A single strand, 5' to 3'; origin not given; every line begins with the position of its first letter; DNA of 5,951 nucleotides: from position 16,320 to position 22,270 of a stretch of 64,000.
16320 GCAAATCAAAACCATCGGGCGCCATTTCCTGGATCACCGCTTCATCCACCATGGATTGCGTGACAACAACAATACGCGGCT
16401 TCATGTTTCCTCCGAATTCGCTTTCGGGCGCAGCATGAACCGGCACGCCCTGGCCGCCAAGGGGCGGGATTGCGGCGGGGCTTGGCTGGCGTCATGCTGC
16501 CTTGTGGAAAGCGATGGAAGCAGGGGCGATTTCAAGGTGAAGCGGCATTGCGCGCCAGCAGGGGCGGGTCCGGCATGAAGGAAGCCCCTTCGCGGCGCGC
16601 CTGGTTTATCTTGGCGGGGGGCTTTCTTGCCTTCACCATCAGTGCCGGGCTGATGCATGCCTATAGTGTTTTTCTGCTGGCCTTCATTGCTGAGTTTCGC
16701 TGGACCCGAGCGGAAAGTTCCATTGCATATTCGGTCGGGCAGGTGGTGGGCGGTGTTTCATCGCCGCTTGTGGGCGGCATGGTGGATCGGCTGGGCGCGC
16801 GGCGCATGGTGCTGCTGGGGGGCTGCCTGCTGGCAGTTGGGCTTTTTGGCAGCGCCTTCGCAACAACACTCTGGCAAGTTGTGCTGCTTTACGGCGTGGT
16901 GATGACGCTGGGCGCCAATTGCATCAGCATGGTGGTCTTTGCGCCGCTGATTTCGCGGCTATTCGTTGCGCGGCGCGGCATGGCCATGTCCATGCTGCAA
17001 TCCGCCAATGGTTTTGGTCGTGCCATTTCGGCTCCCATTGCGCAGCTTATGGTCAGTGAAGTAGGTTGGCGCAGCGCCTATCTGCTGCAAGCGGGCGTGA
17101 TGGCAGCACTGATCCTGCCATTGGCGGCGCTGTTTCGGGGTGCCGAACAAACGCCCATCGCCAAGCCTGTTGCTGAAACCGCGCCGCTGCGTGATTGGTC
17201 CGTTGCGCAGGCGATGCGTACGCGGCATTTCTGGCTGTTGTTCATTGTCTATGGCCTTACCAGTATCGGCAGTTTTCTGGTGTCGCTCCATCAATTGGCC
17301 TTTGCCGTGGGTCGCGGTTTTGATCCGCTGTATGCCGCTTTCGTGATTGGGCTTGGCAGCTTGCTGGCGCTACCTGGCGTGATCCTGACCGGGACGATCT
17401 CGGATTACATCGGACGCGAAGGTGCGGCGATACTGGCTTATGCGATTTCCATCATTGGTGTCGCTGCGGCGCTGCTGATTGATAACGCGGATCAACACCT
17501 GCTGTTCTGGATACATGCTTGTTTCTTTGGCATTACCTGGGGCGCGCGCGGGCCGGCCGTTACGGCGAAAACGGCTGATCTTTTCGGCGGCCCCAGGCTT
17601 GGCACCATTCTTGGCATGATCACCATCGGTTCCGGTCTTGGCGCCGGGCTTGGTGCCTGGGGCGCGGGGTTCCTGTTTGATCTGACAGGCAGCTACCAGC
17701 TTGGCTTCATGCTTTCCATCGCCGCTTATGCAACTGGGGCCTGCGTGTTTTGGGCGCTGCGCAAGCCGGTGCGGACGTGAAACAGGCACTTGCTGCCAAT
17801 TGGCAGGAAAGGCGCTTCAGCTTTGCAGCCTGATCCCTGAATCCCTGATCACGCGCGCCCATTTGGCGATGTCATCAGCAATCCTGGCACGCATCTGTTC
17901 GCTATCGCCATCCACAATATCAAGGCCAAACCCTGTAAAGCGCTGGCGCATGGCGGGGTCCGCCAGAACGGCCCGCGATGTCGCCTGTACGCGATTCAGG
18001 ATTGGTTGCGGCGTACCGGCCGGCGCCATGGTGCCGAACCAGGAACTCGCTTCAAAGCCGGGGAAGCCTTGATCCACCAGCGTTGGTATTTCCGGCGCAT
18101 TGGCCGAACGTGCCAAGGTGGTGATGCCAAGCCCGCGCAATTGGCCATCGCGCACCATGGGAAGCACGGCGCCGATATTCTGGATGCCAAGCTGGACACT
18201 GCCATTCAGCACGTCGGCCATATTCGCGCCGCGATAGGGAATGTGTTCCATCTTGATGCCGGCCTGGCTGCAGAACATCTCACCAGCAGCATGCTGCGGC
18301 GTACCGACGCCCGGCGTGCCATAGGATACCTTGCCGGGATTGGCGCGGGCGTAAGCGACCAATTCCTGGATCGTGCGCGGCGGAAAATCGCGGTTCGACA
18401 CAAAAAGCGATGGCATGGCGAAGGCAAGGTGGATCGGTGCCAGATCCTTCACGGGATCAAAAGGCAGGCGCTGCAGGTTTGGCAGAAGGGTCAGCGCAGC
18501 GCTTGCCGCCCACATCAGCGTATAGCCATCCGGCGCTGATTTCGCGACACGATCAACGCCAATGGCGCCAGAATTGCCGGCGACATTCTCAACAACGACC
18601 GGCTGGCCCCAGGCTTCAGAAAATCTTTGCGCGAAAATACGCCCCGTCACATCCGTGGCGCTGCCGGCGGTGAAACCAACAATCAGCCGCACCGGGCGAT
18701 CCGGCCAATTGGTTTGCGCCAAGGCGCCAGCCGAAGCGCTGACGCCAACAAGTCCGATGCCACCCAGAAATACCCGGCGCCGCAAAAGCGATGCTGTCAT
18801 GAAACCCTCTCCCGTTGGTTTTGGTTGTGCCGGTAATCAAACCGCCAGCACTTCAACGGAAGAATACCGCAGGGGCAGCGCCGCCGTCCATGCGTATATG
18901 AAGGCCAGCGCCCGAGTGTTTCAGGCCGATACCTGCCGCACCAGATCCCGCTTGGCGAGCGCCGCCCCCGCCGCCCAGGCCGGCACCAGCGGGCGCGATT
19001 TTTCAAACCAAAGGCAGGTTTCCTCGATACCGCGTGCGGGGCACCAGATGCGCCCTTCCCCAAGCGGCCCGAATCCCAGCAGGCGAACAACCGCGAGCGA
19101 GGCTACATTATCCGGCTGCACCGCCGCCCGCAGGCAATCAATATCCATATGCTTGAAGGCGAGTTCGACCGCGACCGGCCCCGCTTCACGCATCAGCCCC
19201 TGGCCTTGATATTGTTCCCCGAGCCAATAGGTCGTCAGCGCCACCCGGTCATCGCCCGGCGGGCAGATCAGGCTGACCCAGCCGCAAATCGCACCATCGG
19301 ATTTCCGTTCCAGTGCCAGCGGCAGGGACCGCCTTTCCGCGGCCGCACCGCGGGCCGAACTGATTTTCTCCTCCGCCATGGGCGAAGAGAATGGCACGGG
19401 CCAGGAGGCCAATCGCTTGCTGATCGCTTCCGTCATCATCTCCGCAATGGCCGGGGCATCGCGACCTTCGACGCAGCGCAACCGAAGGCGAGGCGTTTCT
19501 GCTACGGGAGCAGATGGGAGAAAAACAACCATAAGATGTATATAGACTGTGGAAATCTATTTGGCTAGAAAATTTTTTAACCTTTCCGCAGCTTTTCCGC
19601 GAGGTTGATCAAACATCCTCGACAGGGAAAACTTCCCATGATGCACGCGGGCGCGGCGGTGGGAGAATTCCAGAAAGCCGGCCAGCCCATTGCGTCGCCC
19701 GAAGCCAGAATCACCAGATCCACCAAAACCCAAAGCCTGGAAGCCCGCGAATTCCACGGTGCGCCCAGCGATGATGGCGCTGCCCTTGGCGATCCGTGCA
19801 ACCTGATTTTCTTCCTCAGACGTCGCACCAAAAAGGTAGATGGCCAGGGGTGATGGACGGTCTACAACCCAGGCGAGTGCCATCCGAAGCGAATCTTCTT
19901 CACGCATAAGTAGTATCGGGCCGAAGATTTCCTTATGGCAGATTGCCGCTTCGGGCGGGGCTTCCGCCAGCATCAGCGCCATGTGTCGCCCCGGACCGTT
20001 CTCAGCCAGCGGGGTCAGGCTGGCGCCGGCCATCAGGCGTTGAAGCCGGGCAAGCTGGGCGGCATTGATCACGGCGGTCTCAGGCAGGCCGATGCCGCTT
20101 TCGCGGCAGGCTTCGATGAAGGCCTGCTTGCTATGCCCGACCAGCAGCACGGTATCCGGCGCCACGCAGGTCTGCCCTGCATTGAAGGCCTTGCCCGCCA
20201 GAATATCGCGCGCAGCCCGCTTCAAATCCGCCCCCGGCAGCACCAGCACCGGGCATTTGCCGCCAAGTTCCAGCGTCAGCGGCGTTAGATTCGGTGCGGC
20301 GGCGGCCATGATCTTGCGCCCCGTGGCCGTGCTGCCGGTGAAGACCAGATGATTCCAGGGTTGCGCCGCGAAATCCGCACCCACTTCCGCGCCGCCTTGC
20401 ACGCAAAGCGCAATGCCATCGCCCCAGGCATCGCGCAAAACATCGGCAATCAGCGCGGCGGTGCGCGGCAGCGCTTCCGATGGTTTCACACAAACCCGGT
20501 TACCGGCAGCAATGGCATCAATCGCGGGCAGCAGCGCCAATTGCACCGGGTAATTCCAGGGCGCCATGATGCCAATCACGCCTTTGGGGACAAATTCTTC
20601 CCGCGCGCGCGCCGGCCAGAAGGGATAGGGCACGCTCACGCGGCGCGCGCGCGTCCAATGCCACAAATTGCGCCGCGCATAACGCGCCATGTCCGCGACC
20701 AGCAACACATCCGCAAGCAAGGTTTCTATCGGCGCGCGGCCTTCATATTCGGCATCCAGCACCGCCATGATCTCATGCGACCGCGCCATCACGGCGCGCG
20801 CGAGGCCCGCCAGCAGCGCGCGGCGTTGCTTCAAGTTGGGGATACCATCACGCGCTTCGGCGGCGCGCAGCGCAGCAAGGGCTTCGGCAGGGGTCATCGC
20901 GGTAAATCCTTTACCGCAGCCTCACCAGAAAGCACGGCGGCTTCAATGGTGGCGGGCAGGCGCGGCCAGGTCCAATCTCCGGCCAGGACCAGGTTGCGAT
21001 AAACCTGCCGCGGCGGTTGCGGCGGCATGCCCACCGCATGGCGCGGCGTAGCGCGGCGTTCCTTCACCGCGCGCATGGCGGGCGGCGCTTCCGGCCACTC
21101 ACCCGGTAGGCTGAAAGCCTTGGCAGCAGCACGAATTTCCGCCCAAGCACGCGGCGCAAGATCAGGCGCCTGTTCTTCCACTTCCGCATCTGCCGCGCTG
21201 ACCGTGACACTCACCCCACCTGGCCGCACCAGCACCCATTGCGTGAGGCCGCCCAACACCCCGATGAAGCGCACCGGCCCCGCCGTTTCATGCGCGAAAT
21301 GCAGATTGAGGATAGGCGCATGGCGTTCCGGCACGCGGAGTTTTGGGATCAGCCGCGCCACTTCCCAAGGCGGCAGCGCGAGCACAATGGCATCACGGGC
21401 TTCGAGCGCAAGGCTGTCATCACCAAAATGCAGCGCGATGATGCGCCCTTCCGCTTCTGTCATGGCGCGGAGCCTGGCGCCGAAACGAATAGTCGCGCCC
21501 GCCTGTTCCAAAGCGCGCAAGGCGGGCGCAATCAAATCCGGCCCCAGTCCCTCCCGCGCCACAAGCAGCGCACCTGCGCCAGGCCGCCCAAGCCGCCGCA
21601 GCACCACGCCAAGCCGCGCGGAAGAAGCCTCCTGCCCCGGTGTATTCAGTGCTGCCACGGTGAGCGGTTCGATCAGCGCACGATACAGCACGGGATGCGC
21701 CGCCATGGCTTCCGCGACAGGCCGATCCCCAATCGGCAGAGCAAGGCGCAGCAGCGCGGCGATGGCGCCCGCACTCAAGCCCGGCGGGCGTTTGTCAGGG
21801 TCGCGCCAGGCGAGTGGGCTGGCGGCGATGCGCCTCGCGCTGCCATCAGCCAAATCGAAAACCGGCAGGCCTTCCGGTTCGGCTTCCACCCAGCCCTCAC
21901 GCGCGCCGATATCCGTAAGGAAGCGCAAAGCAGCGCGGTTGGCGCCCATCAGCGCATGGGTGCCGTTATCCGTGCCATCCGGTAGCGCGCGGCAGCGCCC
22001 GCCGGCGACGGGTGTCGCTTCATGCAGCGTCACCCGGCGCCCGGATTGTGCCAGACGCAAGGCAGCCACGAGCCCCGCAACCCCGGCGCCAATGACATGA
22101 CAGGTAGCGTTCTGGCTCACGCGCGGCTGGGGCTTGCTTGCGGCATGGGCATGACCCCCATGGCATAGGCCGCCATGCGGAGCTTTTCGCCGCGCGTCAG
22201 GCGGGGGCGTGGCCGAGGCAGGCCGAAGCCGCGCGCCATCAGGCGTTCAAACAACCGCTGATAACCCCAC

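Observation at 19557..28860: Self-contained squalene-route C30 carotenoid operon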

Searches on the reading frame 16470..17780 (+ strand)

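Call 60: search_protein_families(library=pfam, proteins=[window:16470-17780:+], max_evalue=0.00001)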
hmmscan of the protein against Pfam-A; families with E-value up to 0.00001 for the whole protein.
window:16470-17780:+ (436 aa): 2 families
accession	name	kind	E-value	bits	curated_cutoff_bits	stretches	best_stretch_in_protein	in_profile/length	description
PF07690.21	MFS_1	-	4e-40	138.2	33.4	1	52-364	2-315/347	Major Facilitator Superfamily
PF13347.12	MFS_2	-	5.7e-10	38.8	27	1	33-163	214-341/427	MFS/sugar transport protein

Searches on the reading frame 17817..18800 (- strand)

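Call 42: search_protein_families(library=ncbifam, proteins=[window:17817-18800:-], max_evalue=0.00001)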
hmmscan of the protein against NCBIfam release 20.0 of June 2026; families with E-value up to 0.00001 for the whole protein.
window:17817-18800:- (327 aa): 0 families

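Call 60: search_protein_families(library=pfam, proteins=[window:17817-18800:-], max_evalue=0.00001)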
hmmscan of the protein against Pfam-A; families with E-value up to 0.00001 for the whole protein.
window:17817-18800:- (327 aa): 1 family
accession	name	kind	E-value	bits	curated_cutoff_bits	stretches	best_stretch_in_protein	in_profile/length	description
PF03401.19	TctC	-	4.5e-69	233.5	27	1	54-322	3-273/274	Tripartite tricarboxylate transporter family receptor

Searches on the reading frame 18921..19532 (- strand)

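Call 3: search_protein_families(library=pfam, proteins=[window:18921-19532:-])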
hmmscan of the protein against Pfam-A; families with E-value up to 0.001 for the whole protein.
window:18921-19532:- (203 aa): 2 families
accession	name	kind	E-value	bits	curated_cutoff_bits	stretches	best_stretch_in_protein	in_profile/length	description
PF13302.13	Acetyltransf_3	-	3.4e-20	73.6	25.4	1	15-154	1-137/138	Acetyltransferase (GNAT) domain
PF00583.31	Acetyltransf_1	-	1.8e-08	35.1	20.7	1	43-154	11-116/116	Acetyltransferase (GNAT) family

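Call 4: search_protein_families(library=ncbifam, proteins=[window:18921-19532:-])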
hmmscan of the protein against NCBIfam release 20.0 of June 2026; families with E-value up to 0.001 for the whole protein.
window:18921-19532:- (203 aa): 2 families
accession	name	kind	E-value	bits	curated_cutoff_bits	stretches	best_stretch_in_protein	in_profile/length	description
NF008072.0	PRK10809.1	equivalog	0.0001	22.1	190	0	100-155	107-162/194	ribosomal protein S5-alanine N-acetyltransferase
NF000485.1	TlmB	exception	0.00028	20.2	625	1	13-169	5-156/292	bleomycin family antibiotic N-acetyltransferase TlmB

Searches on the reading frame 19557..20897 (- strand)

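Call 3: search_protein_families(library=pfam, proteins=[window:19557-20897:-])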
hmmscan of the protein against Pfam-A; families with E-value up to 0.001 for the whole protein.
window:19557-20897:- (446 aa): 1 family
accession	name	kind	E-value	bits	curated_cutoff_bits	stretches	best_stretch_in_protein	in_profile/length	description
PF00171.27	Aldedh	-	9.4e-62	209.5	23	1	20-413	46-457/461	Aldehyde dehydrogenase family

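Call 4: search_protein_families(library=ncbifam, proteins=[window:19557-20897:-])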
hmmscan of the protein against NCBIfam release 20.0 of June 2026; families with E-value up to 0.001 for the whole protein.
window:19557-20897:- (446 aa): 41 families (the best 25 are shown)
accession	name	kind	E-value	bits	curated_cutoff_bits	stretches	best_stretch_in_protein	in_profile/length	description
NF045701.1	BenzalDHMdlD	equivalog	5.3e-65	219.7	550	1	21-416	27-431/436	NAD(P)-dependent benzaldehyde dehydrogenase MdlD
NF006916.0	PRK09407.1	equivalog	2e-55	188.4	521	2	5-263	60-316/526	succinic semialdehyde dehydrogenase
NF010000.0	PRK13473.1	subfamily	1.3e-45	155.9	615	1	6-413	44-466/475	aminobutyraldehyde dehydrogenase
TIGR01804.1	BADH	equivalog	7.6e-43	146.7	668.6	2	33-264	66-296/467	betaine-aldehyde dehydrogenase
NF009725.0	PRK13252.1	equivalog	1.4e-39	135.9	593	1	32-413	74-473/488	betaine-aldehyde dehydrogenase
TIGR04284.1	aldehy_Rv0768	hypoth_equivalog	7.4e-35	120.8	775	1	57-413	100-472/480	aldehyde dehydrogenase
TIGR01780.1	SSADH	subfamily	1.9e-33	116.1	646.35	2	104-260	117-276/448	succinate-semialdehyde dehydrogenase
NF050026.1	AcaldDHExaC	equivalog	4.4e-33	114.7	900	1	8-263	60-317/503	acetaldehyde dehydrogenase ExaC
TIGR03216.1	OH_muco_semi_DH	equivalog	7.5e-33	113.8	693.25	1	103-264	138-303/481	2-hydroxymuconic semialdehyde dehydrogenase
TIGR02299.1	HpaE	equivalog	9.1e-33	113.5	638.35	1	22-265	59-299/488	5-carboxymethyl-2-hydroxymuconate semialdehyde dehydrogenase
NF007497.0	PRK10090.1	equivalog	4.2e-31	108.3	500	1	9-410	53-471/480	aldehyde dehydrogenase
TIGR03374.1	ABALDH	equivalog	2.7e-30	105.6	909.3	1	103-411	136-463/472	aminobutyraldehyde dehydrogenase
NF045735.1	PaDhStyDPseudo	equivalog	6.7e-30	104.2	850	1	6-249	49-294/483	phenylacetaldehyde dehydrogenase StyD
NF045736.1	PaDhStyDRhodo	equivalog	1.7e-29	102.7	800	1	101-257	140-298/479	phenylacetaldehyde dehydrogenase StyD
NF040648.1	lactal_redase_Meth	equivalog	4.3e-29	101.8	650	1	103-263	128-293/463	lactaldehyde dehydrogenase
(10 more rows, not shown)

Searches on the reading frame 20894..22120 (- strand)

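Call 3: search_protein_families(library=pfam, proteins=[window:20894-22120:-])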
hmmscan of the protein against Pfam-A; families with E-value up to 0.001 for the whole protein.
window:20894-22120:- (408 aa): 8 families
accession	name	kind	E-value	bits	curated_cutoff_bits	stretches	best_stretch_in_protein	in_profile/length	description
PF01593.30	Amino_oxidase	-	2.6e-20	73.6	19.8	1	14-277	1-283/443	Flavin containing amine oxidoreductase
PF01266.30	DAO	-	5.7e-10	39.7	27.9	1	9-42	4-42/353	FAD dependent oxidoreductase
PF13450.12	NAD_binding_8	-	1.3e-09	38.7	21.9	1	9-68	1-65/68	NAD(P)-binding Rossmann-like domain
PF00890.30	FAD_binding_2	-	2.5e-06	27.4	20.4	1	9-41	4-36/414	FAD binding domain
PF12831.13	FAD_oxidored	-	9.2e-06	25.6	27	1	9-71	4-68/416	FAD dependent oxidoreductase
PF03486.20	HI0933_like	-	2.5e-05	24.3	50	1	8-56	4-52/244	HI0933-like protein Rossmann domain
PF07992.20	Pyr_redox_2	-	2.9e-05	24.1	26.1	1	8-43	4-40/291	Pyridine nucleotide-disulphide oxidoreductase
PF01134.28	GIDA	-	0.00017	21.3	22.1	1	7-33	2-28/391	Glucose inhibited division protein A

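Call 4: search_protein_families(library=ncbifam, proteins=[window:20894-22120:-])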
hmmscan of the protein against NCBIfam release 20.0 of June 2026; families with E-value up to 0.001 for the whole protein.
window:20894-22120:- (408 aa): 37 families (the best 25 are shown)
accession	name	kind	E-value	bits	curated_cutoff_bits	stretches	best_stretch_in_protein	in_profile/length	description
TIGR03467.1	HpnE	equivalog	2.6e-71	241.2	283.05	1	8-404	2-426/430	hydroxysqualene dehydroxylase HpnE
NF045637.1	carotdesatCrtDProt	equivalog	1.8e-10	40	580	1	9-49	3-43/485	1-hydroxycarotenoid 3,4-desaturase CrtD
NF005560.0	PRK07233.1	equivalog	3.1e-10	39.5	252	1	7-72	3-71/435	hypothetical protein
NF005547.0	PRK07208.1-3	equivalog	4.5e-10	38.9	380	1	4-81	4-84/465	hypothetical protein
TIGR02734.1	crtI_fam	subfamily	1.8e-07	30.2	238.1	1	8-46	2-40/504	phytoene desaturase family protein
NF005691.0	PRK07494.1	equivalog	4e-07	28.9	459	1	4-101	8-91/404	UbiH/UbiF family hydroxylase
TIGR02732.1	zeta_caro_desat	equivalog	3.7e-06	26.1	622.15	1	9-63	4-62/474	9,9'-di-cis-zeta-carotene desaturase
TIGR02731.1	phytoene_desat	equivalog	5.9e-06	25.3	569.4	0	9-72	4-71/453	15-cis-phytoene desaturase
NF009477.0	PRK12843.1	equivalog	6.2e-06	24.9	758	1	7-42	19-54/578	FAD-dependent oxidoreductase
NF009410.0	PRK12771.1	subfamily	1.1e-05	24.3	516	1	8-42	142-176/566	NAD(P)-binding protein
TIGR02733.1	desat_CrtD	equivalog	1.3e-05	24.1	549.7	1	8-41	5-38/492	C-3',4' desaturase CrtD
NF050086.1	pipecolate_AmaA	exception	1.7e-05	23.7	600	1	4-41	25-62/425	L-pipecolate oxidase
NF040770.1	hetero_SS_HdrA2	exception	2.2e-05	22.8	1100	1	5-46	140-181/777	CoB-CoM heterodisulfide reductase HdrA2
NF004789.0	PRK06134.1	subfamily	3.1e-05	22.7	747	0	8-42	16-50/581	FAD-dependent oxidoreductase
NF003739.0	PRK05335.1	equivalog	3.8e-05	22.6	262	1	4-39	3-38/441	methylenetetrahydrofolate--tRNA-(uracil(54)-C(5))-methyltransferase (FADH(2)-oxidizing) TrmFO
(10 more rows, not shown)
